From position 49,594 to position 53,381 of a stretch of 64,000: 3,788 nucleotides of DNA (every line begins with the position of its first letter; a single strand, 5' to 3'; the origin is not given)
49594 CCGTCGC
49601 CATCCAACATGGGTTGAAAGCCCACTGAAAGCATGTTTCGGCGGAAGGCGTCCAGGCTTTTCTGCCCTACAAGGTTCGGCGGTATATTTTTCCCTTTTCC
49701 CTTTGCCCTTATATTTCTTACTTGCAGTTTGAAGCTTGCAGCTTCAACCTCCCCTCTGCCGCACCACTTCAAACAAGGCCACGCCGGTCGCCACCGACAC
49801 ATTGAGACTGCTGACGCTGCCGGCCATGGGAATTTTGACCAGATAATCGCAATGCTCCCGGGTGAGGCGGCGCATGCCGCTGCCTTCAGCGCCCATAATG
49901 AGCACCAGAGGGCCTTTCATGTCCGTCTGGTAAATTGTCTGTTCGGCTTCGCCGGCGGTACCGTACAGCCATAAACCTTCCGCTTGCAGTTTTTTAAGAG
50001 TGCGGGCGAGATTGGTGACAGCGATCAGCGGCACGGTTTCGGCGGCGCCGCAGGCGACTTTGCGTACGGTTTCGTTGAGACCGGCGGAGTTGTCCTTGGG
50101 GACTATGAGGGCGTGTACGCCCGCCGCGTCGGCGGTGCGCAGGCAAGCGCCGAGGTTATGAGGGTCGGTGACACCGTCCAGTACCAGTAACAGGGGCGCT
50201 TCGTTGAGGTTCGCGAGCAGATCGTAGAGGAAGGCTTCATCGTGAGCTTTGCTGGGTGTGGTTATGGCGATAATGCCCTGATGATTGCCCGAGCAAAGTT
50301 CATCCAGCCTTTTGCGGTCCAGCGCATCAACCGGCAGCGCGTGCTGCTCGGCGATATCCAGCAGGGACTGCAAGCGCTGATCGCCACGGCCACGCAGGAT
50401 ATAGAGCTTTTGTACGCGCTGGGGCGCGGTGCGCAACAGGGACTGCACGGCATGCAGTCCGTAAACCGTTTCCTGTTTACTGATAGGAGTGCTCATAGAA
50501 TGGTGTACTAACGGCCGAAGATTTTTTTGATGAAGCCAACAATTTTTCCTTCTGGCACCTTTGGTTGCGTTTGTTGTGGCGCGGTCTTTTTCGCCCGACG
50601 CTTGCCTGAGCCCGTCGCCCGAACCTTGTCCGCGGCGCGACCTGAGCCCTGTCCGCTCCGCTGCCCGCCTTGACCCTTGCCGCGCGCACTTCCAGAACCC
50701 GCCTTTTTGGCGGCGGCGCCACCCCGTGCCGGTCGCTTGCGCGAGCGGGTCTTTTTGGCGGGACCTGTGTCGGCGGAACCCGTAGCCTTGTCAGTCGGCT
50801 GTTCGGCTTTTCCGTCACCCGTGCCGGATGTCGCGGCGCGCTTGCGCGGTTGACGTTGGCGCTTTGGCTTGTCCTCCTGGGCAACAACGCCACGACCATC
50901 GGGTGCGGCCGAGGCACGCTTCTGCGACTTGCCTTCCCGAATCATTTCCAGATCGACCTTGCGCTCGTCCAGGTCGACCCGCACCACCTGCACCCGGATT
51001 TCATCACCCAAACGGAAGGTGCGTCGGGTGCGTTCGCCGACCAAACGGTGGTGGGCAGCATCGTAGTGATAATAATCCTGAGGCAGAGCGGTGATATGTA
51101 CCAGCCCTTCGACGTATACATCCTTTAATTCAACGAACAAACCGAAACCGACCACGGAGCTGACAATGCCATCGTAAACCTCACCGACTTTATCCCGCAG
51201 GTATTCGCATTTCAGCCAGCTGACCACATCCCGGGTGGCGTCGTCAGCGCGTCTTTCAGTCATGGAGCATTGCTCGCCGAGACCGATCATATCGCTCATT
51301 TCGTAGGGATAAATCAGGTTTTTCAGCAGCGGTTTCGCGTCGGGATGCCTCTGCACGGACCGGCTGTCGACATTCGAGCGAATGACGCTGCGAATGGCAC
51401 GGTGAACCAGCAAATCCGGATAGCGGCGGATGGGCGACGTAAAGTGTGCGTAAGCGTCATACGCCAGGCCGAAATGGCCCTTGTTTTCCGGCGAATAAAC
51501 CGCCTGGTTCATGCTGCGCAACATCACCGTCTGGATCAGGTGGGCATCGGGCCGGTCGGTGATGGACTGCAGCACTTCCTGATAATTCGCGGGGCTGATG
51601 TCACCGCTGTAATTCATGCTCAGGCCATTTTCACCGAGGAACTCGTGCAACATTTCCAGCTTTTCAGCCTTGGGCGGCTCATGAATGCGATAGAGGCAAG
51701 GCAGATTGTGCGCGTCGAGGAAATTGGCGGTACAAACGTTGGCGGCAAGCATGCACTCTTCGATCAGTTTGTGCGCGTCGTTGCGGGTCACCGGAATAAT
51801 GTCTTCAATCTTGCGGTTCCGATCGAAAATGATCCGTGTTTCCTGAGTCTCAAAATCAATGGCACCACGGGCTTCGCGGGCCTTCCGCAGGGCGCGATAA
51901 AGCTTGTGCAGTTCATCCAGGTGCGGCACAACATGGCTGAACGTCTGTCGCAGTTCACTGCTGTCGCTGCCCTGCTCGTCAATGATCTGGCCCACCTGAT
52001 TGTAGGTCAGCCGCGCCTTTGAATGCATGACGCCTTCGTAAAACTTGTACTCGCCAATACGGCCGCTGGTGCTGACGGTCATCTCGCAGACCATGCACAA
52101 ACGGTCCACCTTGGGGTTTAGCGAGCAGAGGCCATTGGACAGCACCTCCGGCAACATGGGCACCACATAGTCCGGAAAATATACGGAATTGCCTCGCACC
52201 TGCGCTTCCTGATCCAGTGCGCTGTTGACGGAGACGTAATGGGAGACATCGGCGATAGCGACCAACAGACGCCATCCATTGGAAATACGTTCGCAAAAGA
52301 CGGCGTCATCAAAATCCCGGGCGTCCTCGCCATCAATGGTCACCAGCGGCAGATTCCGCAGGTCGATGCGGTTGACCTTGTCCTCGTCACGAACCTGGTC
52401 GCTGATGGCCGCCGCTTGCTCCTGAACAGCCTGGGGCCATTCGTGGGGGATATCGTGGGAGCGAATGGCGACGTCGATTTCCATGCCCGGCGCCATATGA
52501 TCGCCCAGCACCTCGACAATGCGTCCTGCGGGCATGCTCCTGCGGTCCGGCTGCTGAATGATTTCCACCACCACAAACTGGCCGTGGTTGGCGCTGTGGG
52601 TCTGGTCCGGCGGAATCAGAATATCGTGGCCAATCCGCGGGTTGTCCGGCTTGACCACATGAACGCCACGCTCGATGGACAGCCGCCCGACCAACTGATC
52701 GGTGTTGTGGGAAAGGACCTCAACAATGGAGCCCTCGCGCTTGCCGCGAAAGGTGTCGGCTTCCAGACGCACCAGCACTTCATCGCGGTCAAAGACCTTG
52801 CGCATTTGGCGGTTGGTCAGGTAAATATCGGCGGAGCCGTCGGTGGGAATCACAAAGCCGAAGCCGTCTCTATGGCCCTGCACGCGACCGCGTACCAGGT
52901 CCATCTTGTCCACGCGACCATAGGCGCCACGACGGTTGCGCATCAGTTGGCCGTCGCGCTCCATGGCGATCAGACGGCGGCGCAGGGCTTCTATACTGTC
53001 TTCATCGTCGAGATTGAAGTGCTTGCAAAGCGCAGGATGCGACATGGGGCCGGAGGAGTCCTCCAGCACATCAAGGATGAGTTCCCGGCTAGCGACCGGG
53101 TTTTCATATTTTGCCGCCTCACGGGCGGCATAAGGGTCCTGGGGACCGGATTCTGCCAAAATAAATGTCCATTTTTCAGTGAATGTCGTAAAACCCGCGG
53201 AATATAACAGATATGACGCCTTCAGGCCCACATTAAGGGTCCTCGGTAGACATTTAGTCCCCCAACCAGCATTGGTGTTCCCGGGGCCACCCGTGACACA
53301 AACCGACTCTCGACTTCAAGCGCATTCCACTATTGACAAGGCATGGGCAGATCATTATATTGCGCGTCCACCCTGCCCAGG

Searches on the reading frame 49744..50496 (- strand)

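Call 35: search_protein_families(library=pfam, proteins=[window:49744-50496:-])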
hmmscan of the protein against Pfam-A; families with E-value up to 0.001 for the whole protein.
window:49744-50496:- (250 aa): 2 families
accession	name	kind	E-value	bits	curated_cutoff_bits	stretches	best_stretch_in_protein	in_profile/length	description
PF00588.24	SpoU_methylase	-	3e-44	151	29.7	1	102-242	2-142/142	SpoU rRNA Methylase family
PF08032.17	SpoU_sub_bind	-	1.4e-17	64.3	22.8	1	11-82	2-73/76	RNA 2'-O ribose methyltransferase substrate binding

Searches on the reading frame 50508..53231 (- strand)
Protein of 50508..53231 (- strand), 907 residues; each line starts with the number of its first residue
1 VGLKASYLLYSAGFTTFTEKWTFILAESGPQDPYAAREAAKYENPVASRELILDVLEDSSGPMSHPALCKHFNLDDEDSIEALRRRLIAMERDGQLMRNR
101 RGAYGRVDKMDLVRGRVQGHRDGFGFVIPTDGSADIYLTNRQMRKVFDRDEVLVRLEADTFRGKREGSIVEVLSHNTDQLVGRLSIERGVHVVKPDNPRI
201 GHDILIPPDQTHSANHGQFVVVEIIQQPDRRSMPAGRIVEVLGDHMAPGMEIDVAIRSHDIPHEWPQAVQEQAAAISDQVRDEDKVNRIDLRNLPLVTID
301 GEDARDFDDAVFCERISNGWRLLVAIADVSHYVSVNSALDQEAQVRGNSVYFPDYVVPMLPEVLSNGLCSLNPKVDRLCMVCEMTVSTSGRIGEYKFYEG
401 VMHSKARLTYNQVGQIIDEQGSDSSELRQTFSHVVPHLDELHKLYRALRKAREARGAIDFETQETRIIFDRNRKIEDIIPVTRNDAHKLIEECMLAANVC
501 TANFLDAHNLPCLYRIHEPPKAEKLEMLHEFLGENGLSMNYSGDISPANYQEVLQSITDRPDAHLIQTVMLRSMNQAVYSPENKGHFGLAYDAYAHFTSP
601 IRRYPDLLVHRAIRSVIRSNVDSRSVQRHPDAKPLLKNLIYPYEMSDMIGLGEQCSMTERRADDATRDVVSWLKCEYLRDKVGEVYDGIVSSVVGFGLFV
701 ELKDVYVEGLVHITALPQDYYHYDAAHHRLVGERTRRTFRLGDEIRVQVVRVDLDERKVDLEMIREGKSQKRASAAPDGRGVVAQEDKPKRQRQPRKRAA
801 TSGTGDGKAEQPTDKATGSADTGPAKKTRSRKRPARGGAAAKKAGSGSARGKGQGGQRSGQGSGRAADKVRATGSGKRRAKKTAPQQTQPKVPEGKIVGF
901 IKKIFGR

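Call 35: search_protein_families(library=pfam, proteins=[window:50508-53231:-])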
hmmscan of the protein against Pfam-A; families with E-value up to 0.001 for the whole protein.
window:50508-53231:- (907 aa): 5 families
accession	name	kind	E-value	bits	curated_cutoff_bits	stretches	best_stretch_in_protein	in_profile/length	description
PF00773.25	RNB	-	1.2e-116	390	29.3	1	288-618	1-325/326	RNB domain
PF17876.7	CSD2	-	1.3e-32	112.1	26.2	1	193-266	2-74/74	Cold shock domain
PF08206.17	OB_RNB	-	5.6e-25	87.2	24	2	115-172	1-58/58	Ribonuclease B OB domain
PF00575.29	S1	-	1.8e-13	51.1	22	1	680-763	2-73/74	S1 RNA binding domain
PF08461.16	HTH_12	-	4.3e-06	27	21.4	1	51-102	2-54/66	Ribonuclease R winged-helix domain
